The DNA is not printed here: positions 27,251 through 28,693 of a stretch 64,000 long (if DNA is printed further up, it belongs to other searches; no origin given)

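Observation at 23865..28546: Phosphonate operon built from teichoic-acid-type parts: TagD-like cytidylyltransferase::PepM fusion, Ppd, Fe-ADH, TagF-like transferase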

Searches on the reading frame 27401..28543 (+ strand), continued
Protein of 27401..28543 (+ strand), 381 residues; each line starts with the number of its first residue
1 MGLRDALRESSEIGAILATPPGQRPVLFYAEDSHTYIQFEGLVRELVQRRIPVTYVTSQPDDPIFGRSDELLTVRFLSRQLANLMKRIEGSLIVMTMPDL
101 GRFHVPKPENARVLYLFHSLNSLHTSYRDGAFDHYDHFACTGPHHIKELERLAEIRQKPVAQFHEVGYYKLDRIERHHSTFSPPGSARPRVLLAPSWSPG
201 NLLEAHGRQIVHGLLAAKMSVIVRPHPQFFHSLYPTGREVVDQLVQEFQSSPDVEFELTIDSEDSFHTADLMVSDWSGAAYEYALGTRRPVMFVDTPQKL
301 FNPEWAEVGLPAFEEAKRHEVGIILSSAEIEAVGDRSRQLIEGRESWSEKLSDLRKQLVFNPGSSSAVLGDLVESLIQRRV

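Call 39: fold_search(model_id=the predicted structure, library=pdb)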
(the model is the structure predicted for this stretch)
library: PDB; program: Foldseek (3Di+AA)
matches with E <= 10: 1761; with E <= 0.001: 270
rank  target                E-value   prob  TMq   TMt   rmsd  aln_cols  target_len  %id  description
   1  3l7k_D                5.4e-12  1.00  0.57  0.55   6.7       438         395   13  Structure of the Wall Teichoic Acid Polymerase TagF, H444N + CDPG (15 minute soak) (released 2010-04-28)
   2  3beo_A                2.5e-09  1.00  0.56  0.56   6.7       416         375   15  A Structural Basis for the allosteric regulation of non-hydrolyzing UDP-GlcNAc 2-epimerases (released 2008-02-19)
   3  3mbo_C                2.5e-09  1.00  0.53  0.54   7.2       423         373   12  Crystal Structure of the Glycosyltransferase BaBshA bound with UDP and L-malate (released 2010-09-29)
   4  4rif_A                3.6e-09  1.00  0.47  0.48   9.3       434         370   15  Landomycin Glycosyltransferase LanGT2, carbasugar substrate complex (released 2015-01-28)
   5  6kih_A                4.8e-09  1.00  0.51  0.49   7.8       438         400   15  Sucrose-phosphate synthase (tll1590) from Thermosynechococcus elongatus (released 2020-05-27)
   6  1v4v_A                9.1e-09  1.00  0.53  0.54   6.8       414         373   16  Crystal Structure Of UDP-N-Acetylglucosamine 2-Epimerase From Thermus Thermophilus HB8 (released 2003-12-02)
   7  6kqx                  9.7e-09  1.00  0.50  0.57   7.8       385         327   11  Crystal structure of Yijc from B. subtilis in complex with UDP (released 2020-09-30)
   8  4rif_B                1.0e-08  1.00  0.47  0.47  10.2       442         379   14  Landomycin Glycosyltransferase LanGT2, carbasugar substrate complex (released 2015-01-28)
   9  1v4v_B                1.1e-08  1.00  0.56  0.57   5.9       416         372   15  Crystal Structure Of UDP-N-Acetylglucosamine 2-Epimerase From Thermus Thermophilus HB8 (released 2003-12-02)
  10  3c48_A                1.2e-08  1.00  0.33  0.31  14.3       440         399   13  Structure of the retaining glycosyltransferase MshA: The first step in mycothiol biosynthesis. Organism: Corynebacteri (released 2008-03-25)
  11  5djs_A                1.5e-08  1.00  0.43  0.34   8.6       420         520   13  Thermobaculum terrenum O-GlcNAc transferase mutant - K341M (released 2015-10-28)
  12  6kqw                  1.6e-08  1.00  0.51  0.59   6.7       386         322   12  Crystal structure of Yijc from B. subtilis (released 2020-09-30)
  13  6n1x                  2.2e-08  1.00  0.52  0.52   7.0       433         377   14  BshA from Staphylococcus aureus complexed with UDP and N-acetylglucosamine (released 2019-08-21)
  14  4rih_B                3.1e-08  1.00  0.45  0.46   8.7       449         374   13  Chimeric Glycosyltransferase LanGT2S8Ac, carbasugar substrate complex (released 2015-01-28)
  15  8a0c_A                4.6e-08  1.00  0.47  0.19   9.9       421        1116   11  Capsular polysaccharide synthesis multienzyme in complex with CMP (released 2023-04-26)
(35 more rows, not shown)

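Call 42: search_protein_families(library=pfam, alignment_id=A1, max_evalue=0.01)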
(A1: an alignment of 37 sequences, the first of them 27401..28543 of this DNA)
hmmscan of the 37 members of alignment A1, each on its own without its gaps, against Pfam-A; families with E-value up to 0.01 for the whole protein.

A. member 1, window:27401-28543:+ (381 aa): 1 family
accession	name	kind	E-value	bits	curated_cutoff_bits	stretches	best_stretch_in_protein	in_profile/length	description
PF04464.20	Glyphos_transf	-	1.2e-06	28.2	22.1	1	215-294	225-292/367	CDP-Glycerol:Poly(glycerophosphate) glycerophosphotransferase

B. families by the number of members that match (of 37 scanned): 1 family
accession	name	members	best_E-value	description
PF04464.20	Glyphos_transf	32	9.4e-08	CDP-Glycerol:Poly(glycerophosphate) glycerophosphotransferase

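Call 52: search_protein_families(library=pfam, proteins=[L021:9342-11606:+, L016:9137-11695:-, L018:2034-4289:-, L022:8648-10402:+, L020:6076-7950:+, L014:4981-6423:+, L018:9336-10961:+], max_evalue=0.1)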
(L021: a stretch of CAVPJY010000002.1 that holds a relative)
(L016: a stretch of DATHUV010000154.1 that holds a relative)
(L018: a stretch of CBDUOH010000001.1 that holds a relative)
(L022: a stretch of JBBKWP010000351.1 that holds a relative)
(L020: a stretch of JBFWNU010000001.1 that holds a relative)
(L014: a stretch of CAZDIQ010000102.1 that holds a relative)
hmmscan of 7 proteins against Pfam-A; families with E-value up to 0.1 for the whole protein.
L021:9342-11606:+ (755 aa): 4 families
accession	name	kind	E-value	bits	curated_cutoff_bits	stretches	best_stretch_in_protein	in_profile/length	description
PF00884.28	Sulfatase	-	1.1e-18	68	25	1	257-572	3-301/301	Sulfatase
PF01663.27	Phosphodiest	-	5e-05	23.5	23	1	481-517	186-222/342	Type I phosphodiesterase / nucleotide pyrophosphatase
PF16347.10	SGSH_C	-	0.0024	18.5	29.3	1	537-584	17-65/154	N-sulphoglucosamine sulphohydrolase, C-terminal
PF02995.22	DUF229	-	0.0026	17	25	1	477-520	304-347/496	Protein of unknown function (DUF229)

L016:9137-11695:- (853 aa): 4 families
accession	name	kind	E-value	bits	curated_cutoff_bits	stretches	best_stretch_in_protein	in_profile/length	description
PF00884.28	Sulfatase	-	9.4e-19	68.3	25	1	388-541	154-300/301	Sulfatase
PF01663.27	Phosphodiest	-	2.9e-06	27.6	23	1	455-490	190-225/342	Type I phosphodiesterase / nucleotide pyrophosphatase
PF16347.10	SGSH_C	-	0.0051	17.4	29.3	1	503-563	13-72/154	N-sulphoglucosamine sulphohydrolase, C-terminal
PF02995.22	DUF229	-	0.051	12.7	25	1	443-501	300-358/496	Protein of unknown function (DUF229)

L018:2034-4289:- (752 aa): 3 families
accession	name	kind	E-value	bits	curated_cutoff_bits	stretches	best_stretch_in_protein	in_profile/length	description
PF00884.28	Sulfatase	-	1.8e-16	60.8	25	1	422-568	162-300/301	Sulfatase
PF01663.27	Phosphodiest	-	3.4e-07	30.6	23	1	479-512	187-220/342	Type I phosphodiesterase / nucleotide pyrophosphatase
PF02995.22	DUF229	-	2.8e-05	23.5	25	1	468-516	298-346/496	Protein of unknown function (DUF229)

L022:8648-10402:+ (585 aa): 4 families
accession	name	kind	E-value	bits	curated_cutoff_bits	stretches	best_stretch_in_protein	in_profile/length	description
PF00884.28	Sulfatase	-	1.1e-35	123.9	25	1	172-491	1-300/301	Sulfatase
PF16347.10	SGSH_C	-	4.7e-14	53.3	29.3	1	453-571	13-135/154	N-sulphoglucosamine sulphohydrolase, C-terminal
PF02995.22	DUF229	-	0.00043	19.5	25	1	405-441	311-347/496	Protein of unknown function (DUF229)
PF01663.27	Phosphodiest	-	0.00047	20.3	23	0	360-440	166-224/342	Type I phosphodiesterase / nucleotide pyrophosphatase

L020:6076-7950:+ (625 aa): 6 families
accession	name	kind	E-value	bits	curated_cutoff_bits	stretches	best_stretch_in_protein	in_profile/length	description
PF00884.28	Sulfatase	-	2.3e-35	122.8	25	1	181-489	1-301/301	Sulfatase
PF16347.10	SGSH_C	-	4.7e-08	33.8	29.3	1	453-508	16-72/154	N-sulphoglucosamine sulphohydrolase, C-terminal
PF01663.27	Phosphodiest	-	4.8e-08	33.4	23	1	392-430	184-222/342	Type I phosphodiesterase / nucleotide pyrophosphatase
PF25592.1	DUF7937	-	4.7e-06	26.1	31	1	52-175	111-233/402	Domain of unknown function (DUF7937)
PF04185.19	Phosphoesterase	-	0.00053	19.7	23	1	195-477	96-343/356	Phosphoesterase family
PF02995.22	DUF229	-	0.00072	18.8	25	1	394-433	308-347/496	Protein of unknown function (DUF229)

L014:4981-6423:+ (481 aa): 1 family
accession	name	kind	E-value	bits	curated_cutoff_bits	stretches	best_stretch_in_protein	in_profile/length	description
PF19484.4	DUF6020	-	2.7e-07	29.7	28.3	1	87-286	214-417/604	Family of unknown function (DUF6020)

L018:9336-10961:+ (542 aa): 1 family
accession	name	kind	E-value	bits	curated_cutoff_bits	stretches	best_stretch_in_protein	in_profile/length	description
PF19484.4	DUF6020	-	1.1e-07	31.1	28.3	1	140-339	214-417/604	Family of unknown function (DUF6020)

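Call 55: search_protein_representatives(alignment_id=A1)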
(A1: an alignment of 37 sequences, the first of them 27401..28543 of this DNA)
Query: 37 sequences, 386 profile positions. Proteins with E-value up to 0.001 (for the whole library): 3540; up to 1e-10: 2104; up to 1e-30: 1008. The best 150 are listed.
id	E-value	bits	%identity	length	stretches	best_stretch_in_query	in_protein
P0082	7.1e-165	564.6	-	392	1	1-384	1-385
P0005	2.0e-162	556.6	-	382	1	10-383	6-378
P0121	5.5e-144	495.9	-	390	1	2-384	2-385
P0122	5.4e-139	479.4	-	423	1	3-384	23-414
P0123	1.3e-138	478.1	-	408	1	7-384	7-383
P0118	4.1e-136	469.9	-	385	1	6-382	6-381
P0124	1.4e-133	461.6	-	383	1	4-384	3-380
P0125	7.8e-131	452.6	-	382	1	10-383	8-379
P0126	4.7e-126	436.8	-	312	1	79-384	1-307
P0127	4.7e-125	433.5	-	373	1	4-382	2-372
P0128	1.3e-109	382.7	-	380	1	12-384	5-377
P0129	5.6e-108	377.3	-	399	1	3-383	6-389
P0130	2.7e-107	375.1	-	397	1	8-384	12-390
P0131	1.1e-104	366.5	-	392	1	1-383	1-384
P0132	3.5e-104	364.8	-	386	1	1-384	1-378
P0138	7.5e-100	350.6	-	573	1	4-382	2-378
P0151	5.1e-97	341.2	-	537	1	13-381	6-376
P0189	1.5e-90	319.9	-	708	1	10-384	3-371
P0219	1.3e-86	307.0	-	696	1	10-385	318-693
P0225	1.7e-85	303.3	-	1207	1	8-383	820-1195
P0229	1.0e-84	300.8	-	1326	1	26-378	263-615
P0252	9.5e-83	294.3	-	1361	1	3-379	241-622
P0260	3.2e-82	292.5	-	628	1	10-382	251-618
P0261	7.0e-82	291.4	-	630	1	14-383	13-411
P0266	1.1e-81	290.7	-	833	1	11-380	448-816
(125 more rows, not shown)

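Call 56: search_protein_families(library=pfam, proteins=[P0138, P0151, P0189, P0219, P0225, P0229, P0252, P0260, P0266, P0261], max_evalue=0.001)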
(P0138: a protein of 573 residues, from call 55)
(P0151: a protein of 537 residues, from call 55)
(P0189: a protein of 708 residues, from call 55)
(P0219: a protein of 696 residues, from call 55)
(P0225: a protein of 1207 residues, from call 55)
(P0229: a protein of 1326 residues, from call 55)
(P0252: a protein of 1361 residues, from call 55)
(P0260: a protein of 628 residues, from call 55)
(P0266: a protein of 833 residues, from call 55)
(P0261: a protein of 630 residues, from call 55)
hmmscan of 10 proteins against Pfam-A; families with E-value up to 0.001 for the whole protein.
P0138 (573 aa): 1 family
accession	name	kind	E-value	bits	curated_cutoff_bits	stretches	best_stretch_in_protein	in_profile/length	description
PF04464.20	Glyphos_transf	-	8.5e-06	25.4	22.1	1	195-294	194-291/367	CDP-Glycerol:Poly(glycerophosphate) glycerophosphotransferase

P0151 (537 aa): 1 family
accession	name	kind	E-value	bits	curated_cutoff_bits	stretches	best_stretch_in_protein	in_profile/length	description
PF04464.20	Glyphos_transf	-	4e-05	23.2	22.1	1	162-293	158-291/367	CDP-Glycerol:Poly(glycerophosphate) glycerophosphotransferase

P0189 (708 aa): 2 families
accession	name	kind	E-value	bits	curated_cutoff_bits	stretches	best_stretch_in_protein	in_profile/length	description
PF04464.20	Glyphos_transf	-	5.9e-09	35.8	22.1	1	132-288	131-291/367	CDP-Glycerol:Poly(glycerophosphate) glycerophosphotransferase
PF00551.24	Formyl_trans_N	-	3.8e-06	27.2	26.1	1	567-627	91-152/181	Formyl transferase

P0219 (696 aa): 2 families
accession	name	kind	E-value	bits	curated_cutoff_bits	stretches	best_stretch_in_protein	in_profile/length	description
PF02096.25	60KD_IMP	-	9.2e-25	87.9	35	1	26-280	1-162/163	60Kd inner membrane protein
PF04464.20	Glyphos_transf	-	7.5e-09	35.4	22.1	1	343-612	24-297/367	CDP-Glycerol:Poly(glycerophosphate) glycerophosphotransferase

P0225 (1207 aa): 2 families
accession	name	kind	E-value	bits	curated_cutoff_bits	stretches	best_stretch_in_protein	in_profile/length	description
PF02096.25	60KD_IMP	-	9.2e-29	101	35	1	592-782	1-162/163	60Kd inner membrane protein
PF00884.28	Sulfatase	-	9.3e-10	38.7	25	1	203-490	2-257/301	Sulfatase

P0229 (1326 aa): 4 families
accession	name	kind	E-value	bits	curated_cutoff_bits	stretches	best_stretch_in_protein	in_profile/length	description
PF02096.25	60KD_IMP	-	6.4e-33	114.5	35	1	11-210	1-162/163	60Kd inner membrane protein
PF04464.20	Glyphos_transf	-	7.9e-12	45.2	22.1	1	357-600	96-349/367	CDP-Glycerol:Poly(glycerophosphate) glycerophosphotransferase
PF00884.28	Sulfatase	-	2.3e-09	37.4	25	1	970-1269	2-299/301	Sulfatase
PF02995.22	DUF229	-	0.00049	19.3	25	1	1195-1240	318-365/496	Protein of unknown function (DUF229)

P0252 (1361 aa): 3 families
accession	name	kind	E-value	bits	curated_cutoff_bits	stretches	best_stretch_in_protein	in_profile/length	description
PF02096.25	60KD_IMP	-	2e-28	99.9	35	1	22-207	1-162/163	60Kd inner membrane protein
PF04464.20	Glyphos_transf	-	2.3e-07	30.5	22.1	1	401-541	151-291/367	CDP-Glycerol:Poly(glycerophosphate) glycerophosphotransferase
PF00884.28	Sulfatase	-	0.00036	20.4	25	1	1144-1296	131-299/301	Sulfatase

P0260 (628 aa): 2 families
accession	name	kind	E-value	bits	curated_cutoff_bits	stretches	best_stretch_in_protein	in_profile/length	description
PF02096.25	60KD_IMP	-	1.7e-27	96.9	35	1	25-212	1-160/163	60Kd inner membrane protein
PF04464.20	Glyphos_transf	-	1.7e-10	40.9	22.1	1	381-600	131-350/367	CDP-Glycerol:Poly(glycerophosphate) glycerophosphotransferase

P0266 (833 aa): 2 families
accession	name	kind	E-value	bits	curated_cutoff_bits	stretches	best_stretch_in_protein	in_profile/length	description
PF02096.25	60KD_IMP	-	1.6e-29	103.4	35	1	225-407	1-162/163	60Kd inner membrane protein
PF04464.20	Glyphos_transf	-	2e-09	37.3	22.1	1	591-734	142-291/367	CDP-Glycerol:Poly(glycerophosphate) glycerophosphotransferase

P0261 (630 aa): 1 family
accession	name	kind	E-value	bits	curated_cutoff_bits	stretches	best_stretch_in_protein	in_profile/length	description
PF04464.20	Glyphos_transf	-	0.0008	18.9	22.1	0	149-315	138-291/367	CDP-Glycerol:Poly(glycerophosphate) glycerophosphotransferase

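Call 58: find_encoding_contigs(protein=P0229, flank=10000, max_places=2)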
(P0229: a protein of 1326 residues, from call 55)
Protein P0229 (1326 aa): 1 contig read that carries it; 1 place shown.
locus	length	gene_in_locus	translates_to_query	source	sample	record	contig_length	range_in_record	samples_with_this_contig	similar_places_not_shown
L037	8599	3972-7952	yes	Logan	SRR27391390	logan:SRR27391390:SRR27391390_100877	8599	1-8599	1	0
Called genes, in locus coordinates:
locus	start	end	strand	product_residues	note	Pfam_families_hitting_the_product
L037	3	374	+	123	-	?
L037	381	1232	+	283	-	PF04991:LicD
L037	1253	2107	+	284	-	PF04991:LicD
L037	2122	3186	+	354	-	PF00266:Aminotran_5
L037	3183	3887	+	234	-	PF12804:NTP_transf_3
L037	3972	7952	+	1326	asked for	PF02096:60KD_IMP, PF04464:Glyphos_transf, PF00884:Sulfatase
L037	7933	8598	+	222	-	?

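Call 59: find_encoding_contigs(protein=P0225, flank=10000, max_places=3)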
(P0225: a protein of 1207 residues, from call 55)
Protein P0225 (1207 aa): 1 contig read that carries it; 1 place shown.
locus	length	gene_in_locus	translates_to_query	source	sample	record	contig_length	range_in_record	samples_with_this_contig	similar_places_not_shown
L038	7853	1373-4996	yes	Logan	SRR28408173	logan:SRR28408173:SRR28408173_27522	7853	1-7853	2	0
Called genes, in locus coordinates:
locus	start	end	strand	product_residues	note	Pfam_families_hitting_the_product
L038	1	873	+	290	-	?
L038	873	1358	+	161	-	PF10502:Peptidase_S26, PF00717:Peptidase_S24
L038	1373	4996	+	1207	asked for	PF00884:Sulfatase, PF02096:60KD_IMP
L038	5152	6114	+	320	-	PF19568:Spore_III_AA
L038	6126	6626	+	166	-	PF09548:Spore_III_AB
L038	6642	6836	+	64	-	PF06686:SpoIIIAC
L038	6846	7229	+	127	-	PF06686:SpoIIIAC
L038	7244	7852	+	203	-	?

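Call 60: find_encoding_contigs(protein=P0219, flank=10000, max_places=3)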
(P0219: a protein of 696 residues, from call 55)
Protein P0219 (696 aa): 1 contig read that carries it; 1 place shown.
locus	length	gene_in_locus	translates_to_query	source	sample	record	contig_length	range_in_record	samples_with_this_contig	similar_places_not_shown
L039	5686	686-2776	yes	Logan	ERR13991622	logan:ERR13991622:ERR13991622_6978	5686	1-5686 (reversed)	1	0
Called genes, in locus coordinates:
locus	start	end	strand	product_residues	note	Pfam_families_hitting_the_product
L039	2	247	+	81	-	?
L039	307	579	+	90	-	-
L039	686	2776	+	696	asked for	PF02096:60KD_IMP, PF04464:Glyphos_transf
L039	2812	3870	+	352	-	PF00155:Aminotran_1_2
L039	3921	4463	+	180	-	PF10050:DUF2284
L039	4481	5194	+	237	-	PF00483:NTP_transferase (weak)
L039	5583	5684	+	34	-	?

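Call 61: find_encoding_contigs(protein=P0252, flank=10000, max_places=3)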
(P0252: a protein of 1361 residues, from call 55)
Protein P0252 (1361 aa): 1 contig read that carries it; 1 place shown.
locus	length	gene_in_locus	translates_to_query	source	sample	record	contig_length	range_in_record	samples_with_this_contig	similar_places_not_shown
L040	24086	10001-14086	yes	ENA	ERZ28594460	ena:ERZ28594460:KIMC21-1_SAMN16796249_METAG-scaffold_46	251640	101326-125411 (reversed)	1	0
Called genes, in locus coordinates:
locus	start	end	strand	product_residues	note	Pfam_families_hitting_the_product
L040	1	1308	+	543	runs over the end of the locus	PF00890:FAD_binding_2, PF01266:DAO (faint)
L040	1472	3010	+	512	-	PF00196:GerE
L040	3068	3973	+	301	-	PF00126:HTH_1, PF03466:LysR_substrate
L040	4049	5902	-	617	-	PF00890:FAD_binding_2, PF01266:DAO (weak)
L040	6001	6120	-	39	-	-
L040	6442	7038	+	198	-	PF08000:bPH_1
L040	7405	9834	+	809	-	-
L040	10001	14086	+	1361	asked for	PF02096:60KD_IMP, PF04464:Glyphos_transf (weak)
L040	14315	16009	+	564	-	PF13208:TerB_N, PF15615:TerB_C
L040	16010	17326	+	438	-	PF10923:BrxC_BrxD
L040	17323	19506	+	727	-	PF04851:ResIII (weak), PF00270:DEAD, PF00271:Helicase_C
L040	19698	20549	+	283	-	PF04439:Adenyl_transf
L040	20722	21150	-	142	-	PF14387:DUF4418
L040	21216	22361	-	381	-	PF21783:YNCE (faint), PF10282:Lactonase (faint)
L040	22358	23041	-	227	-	PF00005:ABC_tran, PF13304:AAA_21 (faint)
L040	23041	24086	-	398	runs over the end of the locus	PF12704:MacB_PCD, PF02687:FtsX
